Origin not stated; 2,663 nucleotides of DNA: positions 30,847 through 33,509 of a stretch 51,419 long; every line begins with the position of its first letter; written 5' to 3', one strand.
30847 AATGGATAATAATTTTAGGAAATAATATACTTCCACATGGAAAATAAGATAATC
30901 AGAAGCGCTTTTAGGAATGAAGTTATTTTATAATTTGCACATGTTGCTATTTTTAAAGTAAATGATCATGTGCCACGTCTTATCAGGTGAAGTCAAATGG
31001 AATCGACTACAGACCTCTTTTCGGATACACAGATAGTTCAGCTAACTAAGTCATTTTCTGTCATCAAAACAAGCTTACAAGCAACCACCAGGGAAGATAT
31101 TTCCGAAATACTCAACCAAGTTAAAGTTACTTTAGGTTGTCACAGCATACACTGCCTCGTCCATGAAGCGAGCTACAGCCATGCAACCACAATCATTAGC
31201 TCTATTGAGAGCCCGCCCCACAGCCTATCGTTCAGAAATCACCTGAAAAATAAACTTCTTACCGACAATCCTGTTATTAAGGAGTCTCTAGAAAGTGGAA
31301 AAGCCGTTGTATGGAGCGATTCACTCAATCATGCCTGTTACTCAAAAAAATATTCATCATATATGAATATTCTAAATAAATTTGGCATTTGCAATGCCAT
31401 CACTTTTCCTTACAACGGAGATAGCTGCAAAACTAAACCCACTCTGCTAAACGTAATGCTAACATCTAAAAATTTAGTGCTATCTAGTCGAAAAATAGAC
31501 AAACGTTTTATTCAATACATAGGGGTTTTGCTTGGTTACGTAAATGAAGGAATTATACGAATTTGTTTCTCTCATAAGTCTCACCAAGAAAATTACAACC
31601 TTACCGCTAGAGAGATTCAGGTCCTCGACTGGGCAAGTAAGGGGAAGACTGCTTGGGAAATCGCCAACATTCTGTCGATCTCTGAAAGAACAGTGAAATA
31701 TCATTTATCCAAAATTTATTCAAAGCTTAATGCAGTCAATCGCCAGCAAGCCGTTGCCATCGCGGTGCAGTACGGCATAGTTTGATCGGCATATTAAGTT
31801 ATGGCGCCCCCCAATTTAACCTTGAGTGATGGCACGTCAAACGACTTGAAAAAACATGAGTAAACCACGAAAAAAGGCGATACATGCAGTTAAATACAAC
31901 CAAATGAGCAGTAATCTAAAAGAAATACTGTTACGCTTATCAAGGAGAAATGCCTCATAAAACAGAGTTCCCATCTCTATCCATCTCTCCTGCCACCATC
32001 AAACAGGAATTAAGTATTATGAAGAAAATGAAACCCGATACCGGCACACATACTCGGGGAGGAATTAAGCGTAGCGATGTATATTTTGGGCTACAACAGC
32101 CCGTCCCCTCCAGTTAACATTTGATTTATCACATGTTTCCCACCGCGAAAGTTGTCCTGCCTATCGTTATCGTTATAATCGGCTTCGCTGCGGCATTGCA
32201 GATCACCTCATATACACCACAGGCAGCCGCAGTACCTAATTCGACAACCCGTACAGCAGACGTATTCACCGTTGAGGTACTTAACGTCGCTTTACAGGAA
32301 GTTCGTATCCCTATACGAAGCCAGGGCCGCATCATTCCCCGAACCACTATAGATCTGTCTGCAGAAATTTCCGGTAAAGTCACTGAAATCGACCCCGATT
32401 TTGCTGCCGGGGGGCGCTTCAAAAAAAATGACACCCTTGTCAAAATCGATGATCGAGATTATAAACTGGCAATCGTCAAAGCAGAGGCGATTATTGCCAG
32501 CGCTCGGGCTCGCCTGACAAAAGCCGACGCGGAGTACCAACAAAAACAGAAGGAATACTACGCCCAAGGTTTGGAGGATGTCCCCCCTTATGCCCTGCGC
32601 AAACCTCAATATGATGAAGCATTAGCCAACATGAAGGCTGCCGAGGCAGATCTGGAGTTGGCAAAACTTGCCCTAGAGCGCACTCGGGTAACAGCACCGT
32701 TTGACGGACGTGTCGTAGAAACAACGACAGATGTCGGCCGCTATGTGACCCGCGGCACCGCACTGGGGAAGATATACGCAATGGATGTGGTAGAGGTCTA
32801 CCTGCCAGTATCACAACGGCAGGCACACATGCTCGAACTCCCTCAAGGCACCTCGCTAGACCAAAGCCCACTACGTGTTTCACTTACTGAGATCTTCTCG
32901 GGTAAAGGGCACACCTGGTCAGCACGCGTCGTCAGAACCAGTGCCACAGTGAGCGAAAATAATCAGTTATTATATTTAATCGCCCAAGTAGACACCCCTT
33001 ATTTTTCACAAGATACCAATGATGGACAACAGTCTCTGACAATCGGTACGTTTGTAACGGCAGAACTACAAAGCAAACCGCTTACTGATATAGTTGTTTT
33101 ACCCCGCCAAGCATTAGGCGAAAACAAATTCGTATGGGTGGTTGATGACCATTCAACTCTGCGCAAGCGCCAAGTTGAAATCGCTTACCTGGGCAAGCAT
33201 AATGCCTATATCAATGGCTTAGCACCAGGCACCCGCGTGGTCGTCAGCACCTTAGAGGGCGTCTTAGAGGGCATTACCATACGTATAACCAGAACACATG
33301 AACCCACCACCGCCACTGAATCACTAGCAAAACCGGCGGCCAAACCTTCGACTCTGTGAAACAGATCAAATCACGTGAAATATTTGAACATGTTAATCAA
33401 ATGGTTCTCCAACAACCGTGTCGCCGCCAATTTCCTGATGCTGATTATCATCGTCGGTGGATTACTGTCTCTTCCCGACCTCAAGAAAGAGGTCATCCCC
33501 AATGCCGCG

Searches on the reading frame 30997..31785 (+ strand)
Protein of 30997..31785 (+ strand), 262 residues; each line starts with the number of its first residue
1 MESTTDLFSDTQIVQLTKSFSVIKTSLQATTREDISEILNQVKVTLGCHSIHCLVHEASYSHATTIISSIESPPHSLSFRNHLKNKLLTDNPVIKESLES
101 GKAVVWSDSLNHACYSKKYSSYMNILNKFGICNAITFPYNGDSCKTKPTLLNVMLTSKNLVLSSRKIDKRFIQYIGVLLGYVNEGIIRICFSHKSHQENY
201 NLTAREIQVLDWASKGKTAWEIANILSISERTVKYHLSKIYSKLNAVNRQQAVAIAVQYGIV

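Call 96: search_protein_families(library=ncbifam, proteins=[window:30997-31785:+], max_evalue=1e-8)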
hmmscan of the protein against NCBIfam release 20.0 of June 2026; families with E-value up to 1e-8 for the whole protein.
window:30997-31785:+ (262 aa): 9 families
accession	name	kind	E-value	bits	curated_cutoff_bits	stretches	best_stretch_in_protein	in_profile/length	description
TIGR03020.2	EpsA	equivalog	1.3e-19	70.9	170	1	162-257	143-246/247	XrtB/PEP-CTERM-associated transcriptional regulator EpsA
TIGR03541.1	reg_near_HchA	equivalog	6.2e-14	52.1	215.6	1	188-260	158-230/232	PA1136 family autoinducer-binding transcriptional regulator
NF007561.1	PRK10188.1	equivalog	6.6e-13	48.5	350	1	198-261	176-239/240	quorum-sensing transcriptional regulator SdiA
NF047402.1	TransRegVisN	equivalog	1.9e-12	47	250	1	153-262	145-246/246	transcriptional regulator VisN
NF007505.1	PRK10100.1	equivalog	2.5e-12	46.9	250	1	191-256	134-199/204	biofilm master transcriptional regulator CsgD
NF052366.1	photon_PedR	equivalog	9.4e-12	44.9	120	1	201-262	2-63/74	photosynthetic electron transport-dependent transcriptional regulator PedR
NF047785.1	respo_reg_MadR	equivalog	6.7e-11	41.9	300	1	195-262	142-209/209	MadR family response regulator transcription factor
NF010444.1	PRK13870.1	equivalog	2.2e-09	37.2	250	1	83-260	62-232/234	autoinducer-binding transcriptional regulator TraR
NF052445.1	RespRegMctR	equivalog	4.8e-09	35.9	300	1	180-260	123-203/205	two-component system response regulator MctR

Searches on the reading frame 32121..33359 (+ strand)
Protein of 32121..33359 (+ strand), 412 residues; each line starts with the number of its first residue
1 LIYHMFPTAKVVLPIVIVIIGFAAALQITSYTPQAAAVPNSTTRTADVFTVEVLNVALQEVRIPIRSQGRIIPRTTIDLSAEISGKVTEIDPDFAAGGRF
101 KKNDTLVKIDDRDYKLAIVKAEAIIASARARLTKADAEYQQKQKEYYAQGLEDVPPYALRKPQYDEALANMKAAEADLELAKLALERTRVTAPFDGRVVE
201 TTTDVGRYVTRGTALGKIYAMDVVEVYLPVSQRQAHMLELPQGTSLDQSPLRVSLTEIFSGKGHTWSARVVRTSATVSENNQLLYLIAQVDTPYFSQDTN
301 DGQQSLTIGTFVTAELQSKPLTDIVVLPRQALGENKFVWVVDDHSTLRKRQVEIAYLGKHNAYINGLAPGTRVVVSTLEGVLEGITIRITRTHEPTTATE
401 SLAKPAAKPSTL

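Call 46: search_protein_families(library=ncbifam, proteins=[window:32121-33359:+], max_evalue=1e-10)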
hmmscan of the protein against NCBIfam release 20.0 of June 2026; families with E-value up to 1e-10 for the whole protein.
window:32121-33359:+ (412 aa): 11 families
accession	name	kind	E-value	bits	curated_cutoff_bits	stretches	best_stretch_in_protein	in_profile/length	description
TIGR01730.1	RND_mfp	subfamily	2.5e-43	148.3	94.9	1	51-389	1-321/322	efflux RND transporter periplasmic adaptor subunit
TIGR00999.1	8a0102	subfamily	3.3e-25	88.7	319.3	1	100-376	4-265/271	CzcB/NccB family metal efflux transporter periplasmic adaptor subunit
NF008589.1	PRK11556.1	equivalog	3.2e-23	82.3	391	1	47-216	55-221/392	MdtA/MuxA family multidrug efflux RND transporter periplasmic adaptor subunit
NF045904.1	RND-peri-MexE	equivalog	7.9e-20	71.1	714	1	42-391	29-370/390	multidrug efflux RND transporter periplasmic adaptor subunit MexE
NF000272.2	OqxA_adapt_sub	exception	4.5e-18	65.4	835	1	50-382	41-371/391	multidrug efflux RND transporter periplasmic adaptor subunit OqxA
NF033138.2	RND-peri-MexC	equivalog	2.1e-16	60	625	1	40-389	27-371/375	MexC family multidrug efflux RND transporter periplasmic adaptor subunit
TIGR00998.1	8a0101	subfamily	7.2e-16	58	390.8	0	76-145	42-109/334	EmrA/EmrK family multidrug efflux transporter periplasmic adaptor subunit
NF007785.0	PRK10476.1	equivalog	3.3e-14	52.5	376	0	164-210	185-231/347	multidrug transporter subunit MdtN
NF007132.1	PRK09578.1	equivalog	1.4e-13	50.4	512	0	39-233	28-219/396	MexX/AxyX family multidrug efflux RND transporter periplasmic adaptor subunit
NF007362.0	PRK09859.1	equivalog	2.7e-12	46.5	738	1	45-401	28-383/385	multidrug transporter subunit MdtE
NF007850.1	PRK10559.1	equivalog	2.9e-11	43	400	1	79-279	43-235/303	p-hydroxybenzoic acid efflux pump subunit AaeA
